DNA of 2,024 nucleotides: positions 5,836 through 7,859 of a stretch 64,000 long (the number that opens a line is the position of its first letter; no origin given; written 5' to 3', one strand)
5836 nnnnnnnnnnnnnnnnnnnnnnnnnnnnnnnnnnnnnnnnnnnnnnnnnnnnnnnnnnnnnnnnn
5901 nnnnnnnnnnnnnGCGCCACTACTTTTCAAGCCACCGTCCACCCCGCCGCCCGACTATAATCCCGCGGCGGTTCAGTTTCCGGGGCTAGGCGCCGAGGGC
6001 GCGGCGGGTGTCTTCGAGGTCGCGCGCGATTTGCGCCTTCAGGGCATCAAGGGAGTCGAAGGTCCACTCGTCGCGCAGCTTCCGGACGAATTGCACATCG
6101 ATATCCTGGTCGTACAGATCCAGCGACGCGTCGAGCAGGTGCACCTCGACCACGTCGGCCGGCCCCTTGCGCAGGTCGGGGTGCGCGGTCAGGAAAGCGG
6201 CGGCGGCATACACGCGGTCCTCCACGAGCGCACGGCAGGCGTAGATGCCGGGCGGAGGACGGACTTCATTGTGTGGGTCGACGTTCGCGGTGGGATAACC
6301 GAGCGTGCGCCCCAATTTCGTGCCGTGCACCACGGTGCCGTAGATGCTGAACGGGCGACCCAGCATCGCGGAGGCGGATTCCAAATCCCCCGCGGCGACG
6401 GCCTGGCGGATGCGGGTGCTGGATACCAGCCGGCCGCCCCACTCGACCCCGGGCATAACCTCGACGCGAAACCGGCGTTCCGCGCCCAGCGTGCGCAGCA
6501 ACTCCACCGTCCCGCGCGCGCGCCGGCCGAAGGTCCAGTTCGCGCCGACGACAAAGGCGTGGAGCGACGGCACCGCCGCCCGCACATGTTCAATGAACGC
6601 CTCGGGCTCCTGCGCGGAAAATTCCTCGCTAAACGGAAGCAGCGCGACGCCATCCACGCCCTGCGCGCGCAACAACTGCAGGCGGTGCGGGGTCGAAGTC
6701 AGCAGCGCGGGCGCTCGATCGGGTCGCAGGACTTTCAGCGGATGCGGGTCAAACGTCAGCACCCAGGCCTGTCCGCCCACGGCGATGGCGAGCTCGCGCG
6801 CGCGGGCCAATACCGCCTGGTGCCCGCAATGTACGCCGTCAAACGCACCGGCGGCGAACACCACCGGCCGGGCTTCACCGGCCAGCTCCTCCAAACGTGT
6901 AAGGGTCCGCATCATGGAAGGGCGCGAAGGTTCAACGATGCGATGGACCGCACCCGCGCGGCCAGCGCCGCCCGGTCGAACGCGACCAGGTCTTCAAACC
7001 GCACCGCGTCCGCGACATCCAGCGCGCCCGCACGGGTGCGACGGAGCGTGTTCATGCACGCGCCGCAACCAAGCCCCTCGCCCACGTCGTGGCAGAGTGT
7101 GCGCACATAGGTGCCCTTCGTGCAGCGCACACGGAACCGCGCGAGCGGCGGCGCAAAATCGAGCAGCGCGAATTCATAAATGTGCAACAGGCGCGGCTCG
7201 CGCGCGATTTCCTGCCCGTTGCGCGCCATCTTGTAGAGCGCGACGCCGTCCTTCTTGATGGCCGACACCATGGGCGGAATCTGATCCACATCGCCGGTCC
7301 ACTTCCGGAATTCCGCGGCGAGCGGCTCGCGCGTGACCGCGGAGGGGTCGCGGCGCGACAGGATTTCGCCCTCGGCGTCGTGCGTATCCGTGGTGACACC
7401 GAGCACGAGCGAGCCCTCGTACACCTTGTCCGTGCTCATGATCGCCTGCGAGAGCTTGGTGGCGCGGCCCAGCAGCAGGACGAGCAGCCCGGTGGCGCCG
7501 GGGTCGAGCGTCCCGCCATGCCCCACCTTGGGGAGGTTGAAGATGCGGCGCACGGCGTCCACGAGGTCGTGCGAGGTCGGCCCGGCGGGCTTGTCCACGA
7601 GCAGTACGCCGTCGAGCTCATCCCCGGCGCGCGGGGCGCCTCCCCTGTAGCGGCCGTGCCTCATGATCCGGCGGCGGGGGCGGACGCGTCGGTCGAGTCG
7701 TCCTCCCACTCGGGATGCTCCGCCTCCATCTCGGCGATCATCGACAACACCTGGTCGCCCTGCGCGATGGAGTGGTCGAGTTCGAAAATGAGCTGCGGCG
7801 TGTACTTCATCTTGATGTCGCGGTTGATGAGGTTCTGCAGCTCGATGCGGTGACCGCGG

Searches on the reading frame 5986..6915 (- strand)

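Call 74: search_protein_families(library=pfam, proteins=[window:5986-6915:-], max_evalue=0.00001)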
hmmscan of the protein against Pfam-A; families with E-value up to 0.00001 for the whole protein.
window:5986-6915:- (309 aa): 2 families
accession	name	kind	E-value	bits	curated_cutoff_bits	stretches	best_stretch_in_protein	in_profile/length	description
PF06574.18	FAD_syn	-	2.9e-40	138.1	27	1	15-168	5-158/158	FAD synthetase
PF01687.23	Flavokinase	-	2.8e-36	124.9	19.6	1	185-306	1-123/124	Riboflavin kinase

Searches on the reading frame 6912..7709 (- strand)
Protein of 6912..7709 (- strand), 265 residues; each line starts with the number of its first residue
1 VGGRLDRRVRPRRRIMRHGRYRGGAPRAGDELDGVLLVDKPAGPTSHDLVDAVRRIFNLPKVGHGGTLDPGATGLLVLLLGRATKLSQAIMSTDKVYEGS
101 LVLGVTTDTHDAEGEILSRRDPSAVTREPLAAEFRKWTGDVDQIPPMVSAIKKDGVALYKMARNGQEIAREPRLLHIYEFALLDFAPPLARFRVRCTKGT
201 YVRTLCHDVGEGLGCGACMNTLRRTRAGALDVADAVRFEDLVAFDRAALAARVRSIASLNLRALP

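Call 74: search_protein_families(library=pfam, proteins=[window:6912-7709:-], max_evalue=0.00001)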
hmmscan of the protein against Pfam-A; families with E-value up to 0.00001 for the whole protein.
window:6912-7709:- (265 aa): 2 families
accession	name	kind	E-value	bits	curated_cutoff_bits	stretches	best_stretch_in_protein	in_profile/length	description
PF01509.24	TruB_N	-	4.4e-51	173.6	27.3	1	54-202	1-149/149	TruB family pseudouridylate synthase (N terminal domain)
PF16198.10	TruB_C_2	-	9.6e-14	51.7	29.3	1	203-243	1-41/66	tRNA pseudouridylate synthase B C-terminal domain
